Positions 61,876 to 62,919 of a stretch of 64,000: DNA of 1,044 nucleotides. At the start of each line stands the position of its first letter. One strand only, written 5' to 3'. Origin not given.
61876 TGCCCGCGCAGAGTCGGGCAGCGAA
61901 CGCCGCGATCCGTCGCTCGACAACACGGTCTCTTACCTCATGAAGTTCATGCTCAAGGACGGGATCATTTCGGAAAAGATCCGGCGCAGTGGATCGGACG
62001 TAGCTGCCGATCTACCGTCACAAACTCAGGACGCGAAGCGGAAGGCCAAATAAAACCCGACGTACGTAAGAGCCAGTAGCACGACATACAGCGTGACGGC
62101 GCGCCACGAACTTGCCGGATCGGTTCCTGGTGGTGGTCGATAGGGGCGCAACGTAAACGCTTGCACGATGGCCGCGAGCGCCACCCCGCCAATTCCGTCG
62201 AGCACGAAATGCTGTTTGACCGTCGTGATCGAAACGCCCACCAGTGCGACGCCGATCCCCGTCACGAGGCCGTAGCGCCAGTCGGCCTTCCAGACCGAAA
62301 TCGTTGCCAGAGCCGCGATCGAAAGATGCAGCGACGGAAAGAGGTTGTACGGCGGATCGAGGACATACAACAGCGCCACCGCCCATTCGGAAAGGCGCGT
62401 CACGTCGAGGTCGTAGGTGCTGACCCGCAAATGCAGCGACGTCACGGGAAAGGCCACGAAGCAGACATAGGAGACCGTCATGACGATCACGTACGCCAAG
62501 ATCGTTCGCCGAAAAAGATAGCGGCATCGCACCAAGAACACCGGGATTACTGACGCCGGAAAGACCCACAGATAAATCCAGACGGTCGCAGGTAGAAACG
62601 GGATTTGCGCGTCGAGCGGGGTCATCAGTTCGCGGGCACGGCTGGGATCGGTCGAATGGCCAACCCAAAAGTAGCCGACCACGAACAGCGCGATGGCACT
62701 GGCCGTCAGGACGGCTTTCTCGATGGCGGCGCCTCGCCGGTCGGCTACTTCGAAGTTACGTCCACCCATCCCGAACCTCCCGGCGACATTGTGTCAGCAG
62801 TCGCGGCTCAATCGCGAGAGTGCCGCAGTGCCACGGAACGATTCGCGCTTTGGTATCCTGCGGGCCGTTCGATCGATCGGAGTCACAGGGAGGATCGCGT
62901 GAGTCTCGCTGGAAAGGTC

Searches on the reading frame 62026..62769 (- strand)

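Call 17: search_protein_families(library=pfam, proteins=[window:62026-62769:-], max_evalue=0.001)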
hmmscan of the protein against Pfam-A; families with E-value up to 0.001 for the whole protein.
window:62026-62769:- (247 aa): 1 family
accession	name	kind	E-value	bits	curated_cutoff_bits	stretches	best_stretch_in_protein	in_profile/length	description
PF14378.12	PAP2_3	-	3.2e-09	37.3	27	1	62-204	32-189/190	PAP2 superfamily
